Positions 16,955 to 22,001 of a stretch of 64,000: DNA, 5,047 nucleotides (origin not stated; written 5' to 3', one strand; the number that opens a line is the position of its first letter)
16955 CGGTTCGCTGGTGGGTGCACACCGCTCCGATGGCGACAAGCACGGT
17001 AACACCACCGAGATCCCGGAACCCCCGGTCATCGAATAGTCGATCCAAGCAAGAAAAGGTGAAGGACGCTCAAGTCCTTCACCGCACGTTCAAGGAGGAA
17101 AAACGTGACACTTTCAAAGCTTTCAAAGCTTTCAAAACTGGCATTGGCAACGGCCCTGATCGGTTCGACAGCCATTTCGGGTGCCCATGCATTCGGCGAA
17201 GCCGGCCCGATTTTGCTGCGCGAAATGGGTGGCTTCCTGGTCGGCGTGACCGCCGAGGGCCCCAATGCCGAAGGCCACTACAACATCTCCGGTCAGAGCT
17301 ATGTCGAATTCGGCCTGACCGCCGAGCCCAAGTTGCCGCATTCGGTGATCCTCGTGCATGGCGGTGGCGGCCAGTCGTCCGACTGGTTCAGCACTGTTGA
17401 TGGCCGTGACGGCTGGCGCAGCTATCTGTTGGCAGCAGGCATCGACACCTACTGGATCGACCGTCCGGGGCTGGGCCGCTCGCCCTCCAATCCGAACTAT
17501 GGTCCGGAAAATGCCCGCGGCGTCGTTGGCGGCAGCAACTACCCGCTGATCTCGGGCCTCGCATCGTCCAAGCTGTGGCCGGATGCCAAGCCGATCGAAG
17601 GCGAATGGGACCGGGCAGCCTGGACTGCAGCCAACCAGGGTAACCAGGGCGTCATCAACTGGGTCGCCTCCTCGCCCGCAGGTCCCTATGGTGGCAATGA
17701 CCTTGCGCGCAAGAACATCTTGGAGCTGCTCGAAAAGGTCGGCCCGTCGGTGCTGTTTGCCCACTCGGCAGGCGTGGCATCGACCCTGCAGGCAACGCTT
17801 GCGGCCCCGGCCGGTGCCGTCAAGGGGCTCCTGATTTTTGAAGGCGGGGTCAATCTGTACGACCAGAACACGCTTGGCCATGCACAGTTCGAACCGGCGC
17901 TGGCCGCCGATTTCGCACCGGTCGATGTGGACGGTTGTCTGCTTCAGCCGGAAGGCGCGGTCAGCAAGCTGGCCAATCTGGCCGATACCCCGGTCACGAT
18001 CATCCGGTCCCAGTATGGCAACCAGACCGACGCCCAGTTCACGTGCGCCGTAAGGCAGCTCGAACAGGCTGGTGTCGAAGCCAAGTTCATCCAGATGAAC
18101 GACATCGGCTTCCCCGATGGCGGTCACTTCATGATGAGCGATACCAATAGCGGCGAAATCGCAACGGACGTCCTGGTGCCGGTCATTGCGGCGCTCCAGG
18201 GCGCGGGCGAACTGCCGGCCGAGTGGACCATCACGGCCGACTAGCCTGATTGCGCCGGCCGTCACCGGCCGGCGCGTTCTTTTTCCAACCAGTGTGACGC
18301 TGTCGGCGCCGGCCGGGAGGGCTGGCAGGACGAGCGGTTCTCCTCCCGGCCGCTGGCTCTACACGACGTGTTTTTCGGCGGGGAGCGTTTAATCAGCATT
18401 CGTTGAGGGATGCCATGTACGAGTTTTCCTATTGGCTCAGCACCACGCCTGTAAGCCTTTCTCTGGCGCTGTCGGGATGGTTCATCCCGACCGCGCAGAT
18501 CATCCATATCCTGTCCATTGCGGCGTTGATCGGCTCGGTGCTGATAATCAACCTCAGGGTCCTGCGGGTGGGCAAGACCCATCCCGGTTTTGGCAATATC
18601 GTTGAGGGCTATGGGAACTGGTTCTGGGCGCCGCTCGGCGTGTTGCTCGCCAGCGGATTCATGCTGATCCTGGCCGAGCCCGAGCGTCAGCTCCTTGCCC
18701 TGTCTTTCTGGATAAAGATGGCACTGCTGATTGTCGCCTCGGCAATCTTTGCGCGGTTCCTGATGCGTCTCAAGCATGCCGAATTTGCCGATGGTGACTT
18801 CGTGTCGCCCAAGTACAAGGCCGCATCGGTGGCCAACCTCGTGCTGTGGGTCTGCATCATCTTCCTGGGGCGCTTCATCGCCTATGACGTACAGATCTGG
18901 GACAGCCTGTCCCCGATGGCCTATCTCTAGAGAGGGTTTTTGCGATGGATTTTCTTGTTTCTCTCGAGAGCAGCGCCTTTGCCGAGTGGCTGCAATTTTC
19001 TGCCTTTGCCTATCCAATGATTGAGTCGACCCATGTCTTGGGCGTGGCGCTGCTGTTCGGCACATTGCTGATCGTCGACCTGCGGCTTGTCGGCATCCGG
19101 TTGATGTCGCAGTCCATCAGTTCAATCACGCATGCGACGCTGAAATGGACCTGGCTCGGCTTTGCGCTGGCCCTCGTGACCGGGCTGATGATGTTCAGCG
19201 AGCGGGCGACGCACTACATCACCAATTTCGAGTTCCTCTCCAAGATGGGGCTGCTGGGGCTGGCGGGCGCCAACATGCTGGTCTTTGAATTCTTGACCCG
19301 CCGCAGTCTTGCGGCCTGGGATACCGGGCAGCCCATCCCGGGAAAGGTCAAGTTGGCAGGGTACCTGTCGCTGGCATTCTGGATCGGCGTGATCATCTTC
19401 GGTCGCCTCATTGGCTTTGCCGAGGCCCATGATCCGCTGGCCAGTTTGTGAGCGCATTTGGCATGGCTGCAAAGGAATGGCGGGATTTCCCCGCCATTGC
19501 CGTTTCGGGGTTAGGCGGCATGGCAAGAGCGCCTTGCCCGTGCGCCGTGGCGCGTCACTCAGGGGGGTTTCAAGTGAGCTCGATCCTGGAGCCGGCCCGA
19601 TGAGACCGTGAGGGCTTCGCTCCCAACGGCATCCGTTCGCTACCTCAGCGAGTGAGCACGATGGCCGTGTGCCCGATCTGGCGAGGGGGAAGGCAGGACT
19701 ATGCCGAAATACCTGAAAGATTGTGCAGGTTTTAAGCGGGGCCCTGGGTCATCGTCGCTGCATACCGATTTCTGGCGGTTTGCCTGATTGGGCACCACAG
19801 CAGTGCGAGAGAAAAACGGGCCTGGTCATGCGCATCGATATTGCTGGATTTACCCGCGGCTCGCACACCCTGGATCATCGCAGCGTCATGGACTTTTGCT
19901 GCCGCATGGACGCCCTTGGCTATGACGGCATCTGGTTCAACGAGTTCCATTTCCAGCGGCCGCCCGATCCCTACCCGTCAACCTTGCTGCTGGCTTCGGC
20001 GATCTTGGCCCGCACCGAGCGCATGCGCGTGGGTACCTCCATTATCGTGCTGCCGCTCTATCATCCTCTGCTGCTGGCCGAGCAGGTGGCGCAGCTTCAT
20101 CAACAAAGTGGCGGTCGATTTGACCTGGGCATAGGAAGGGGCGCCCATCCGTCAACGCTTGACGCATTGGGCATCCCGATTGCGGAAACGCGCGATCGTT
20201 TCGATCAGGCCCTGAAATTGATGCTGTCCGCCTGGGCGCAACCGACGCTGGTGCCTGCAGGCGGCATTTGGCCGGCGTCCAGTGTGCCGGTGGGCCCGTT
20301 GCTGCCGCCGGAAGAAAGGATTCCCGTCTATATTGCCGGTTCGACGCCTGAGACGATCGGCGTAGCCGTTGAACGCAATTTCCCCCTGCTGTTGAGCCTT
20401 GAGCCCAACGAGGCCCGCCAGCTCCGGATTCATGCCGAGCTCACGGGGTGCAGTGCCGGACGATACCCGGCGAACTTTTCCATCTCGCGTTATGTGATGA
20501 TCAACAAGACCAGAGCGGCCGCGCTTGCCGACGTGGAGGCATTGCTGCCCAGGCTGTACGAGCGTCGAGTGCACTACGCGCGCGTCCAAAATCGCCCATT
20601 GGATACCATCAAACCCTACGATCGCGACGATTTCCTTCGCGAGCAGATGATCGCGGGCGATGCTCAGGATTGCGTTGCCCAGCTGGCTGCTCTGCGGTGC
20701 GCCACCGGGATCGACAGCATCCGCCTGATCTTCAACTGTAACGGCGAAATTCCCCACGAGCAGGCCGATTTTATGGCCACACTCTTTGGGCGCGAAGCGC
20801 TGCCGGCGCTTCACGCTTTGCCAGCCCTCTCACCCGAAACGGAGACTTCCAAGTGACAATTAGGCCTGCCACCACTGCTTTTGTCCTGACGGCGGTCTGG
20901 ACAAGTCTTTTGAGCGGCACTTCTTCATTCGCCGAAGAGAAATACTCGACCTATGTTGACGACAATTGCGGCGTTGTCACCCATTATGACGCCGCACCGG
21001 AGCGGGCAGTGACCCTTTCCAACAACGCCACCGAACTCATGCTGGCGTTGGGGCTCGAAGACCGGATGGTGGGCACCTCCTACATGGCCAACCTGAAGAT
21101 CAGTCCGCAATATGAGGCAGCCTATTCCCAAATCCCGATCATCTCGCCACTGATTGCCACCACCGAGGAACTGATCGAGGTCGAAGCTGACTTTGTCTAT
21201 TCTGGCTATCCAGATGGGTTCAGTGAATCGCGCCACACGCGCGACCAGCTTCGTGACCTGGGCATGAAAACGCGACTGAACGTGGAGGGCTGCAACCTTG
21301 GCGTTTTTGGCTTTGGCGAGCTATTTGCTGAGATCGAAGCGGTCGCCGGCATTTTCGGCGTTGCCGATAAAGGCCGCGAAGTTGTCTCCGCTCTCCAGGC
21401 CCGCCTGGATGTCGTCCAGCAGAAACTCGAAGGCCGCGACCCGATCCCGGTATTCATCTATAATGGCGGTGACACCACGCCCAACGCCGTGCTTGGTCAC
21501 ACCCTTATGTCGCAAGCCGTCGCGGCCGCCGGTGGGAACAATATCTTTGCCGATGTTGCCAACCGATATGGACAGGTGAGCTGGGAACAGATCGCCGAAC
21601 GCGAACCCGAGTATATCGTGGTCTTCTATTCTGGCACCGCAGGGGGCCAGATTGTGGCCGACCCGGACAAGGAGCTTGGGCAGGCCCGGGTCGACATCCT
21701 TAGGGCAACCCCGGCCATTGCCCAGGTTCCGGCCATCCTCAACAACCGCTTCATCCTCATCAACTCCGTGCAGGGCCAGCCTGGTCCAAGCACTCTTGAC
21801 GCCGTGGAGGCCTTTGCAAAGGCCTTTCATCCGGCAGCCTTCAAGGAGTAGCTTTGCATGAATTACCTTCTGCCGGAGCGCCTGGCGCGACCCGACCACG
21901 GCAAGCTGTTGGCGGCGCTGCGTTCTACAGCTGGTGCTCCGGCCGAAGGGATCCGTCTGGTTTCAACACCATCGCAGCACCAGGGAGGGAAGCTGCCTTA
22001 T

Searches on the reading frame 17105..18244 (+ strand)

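Call 68: search_protein_families(library=pfam, proteins=[window:17105-18244:+], max_evalue=0.000001)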
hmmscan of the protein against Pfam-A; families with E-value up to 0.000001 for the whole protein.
window:17105-18244:+ (379 aa): 1 family
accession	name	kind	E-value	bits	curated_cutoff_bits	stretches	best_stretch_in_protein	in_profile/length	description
PF12697.13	Abhydrolase_6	-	1.6e-07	32.7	26.3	0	81-350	1-212/217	Alpha/beta hydrolase family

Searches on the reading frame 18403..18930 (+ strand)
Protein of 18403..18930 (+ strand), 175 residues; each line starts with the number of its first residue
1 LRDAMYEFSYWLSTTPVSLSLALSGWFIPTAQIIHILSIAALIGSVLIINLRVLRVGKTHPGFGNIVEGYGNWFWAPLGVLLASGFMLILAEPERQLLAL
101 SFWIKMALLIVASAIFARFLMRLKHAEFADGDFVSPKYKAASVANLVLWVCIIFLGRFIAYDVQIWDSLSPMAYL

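Call 68: search_protein_families(library=pfam, proteins=[window:18403-18930:+], max_evalue=0.000001)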
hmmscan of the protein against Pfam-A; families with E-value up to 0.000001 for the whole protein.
window:18403-18930:+ (175 aa): 1 family
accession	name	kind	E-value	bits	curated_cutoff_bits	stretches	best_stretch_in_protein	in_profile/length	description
PF20349.3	DUF6644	-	8.7e-11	42.7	27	1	25-161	19-154/155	Family of unknown function (DUF6644)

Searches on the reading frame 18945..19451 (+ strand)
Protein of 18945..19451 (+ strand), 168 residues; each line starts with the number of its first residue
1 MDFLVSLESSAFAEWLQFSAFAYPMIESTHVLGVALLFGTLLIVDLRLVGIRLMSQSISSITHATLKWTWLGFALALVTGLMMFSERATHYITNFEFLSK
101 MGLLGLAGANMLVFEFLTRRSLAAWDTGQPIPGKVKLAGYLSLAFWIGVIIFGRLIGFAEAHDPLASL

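Call 68: search_protein_families(library=pfam, proteins=[window:18945-19451:+], max_evalue=0.000001)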
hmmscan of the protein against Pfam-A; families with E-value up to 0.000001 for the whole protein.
window:18945-19451:+ (168 aa): 1 family
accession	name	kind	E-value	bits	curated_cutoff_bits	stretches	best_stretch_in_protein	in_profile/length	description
PF20349.3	DUF6644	-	8.4e-11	42.7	27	1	27-159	26-155/155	Family of unknown function (DUF6644)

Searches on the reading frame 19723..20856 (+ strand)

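Call 68: search_protein_families(library=pfam, proteins=[window:19723-20856:+], max_evalue=0.000001)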
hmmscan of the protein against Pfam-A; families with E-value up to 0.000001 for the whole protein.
window:19723-20856:+ (377 aa): 1 family
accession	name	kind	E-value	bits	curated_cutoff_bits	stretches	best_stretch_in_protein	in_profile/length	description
PF00296.26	Bac_luciferase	-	7.7e-48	163.9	27.9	1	51-328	21-310/314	Luciferase-like monooxygenase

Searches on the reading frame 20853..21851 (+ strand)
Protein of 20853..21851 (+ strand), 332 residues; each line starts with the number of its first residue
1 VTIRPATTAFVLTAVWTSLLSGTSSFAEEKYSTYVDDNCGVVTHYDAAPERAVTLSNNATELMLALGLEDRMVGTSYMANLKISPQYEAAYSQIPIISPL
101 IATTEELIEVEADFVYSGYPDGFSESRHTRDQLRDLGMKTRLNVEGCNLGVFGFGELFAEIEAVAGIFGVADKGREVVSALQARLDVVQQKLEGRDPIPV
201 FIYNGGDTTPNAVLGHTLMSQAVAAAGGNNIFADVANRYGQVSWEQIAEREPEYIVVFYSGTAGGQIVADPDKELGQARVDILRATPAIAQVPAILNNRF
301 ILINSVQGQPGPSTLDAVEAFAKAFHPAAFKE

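Call 68: search_protein_families(library=pfam, proteins=[window:20853-21851:+], max_evalue=0.000001)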
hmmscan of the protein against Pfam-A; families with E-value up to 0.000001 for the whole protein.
window:20853-21851:+ (332 aa): 1 family
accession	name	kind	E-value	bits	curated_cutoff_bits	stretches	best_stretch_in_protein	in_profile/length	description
PF01497.23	Peripla_BP_2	-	7.8e-19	68.4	27.5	1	53-304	2-232/235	Periplasmic binding protein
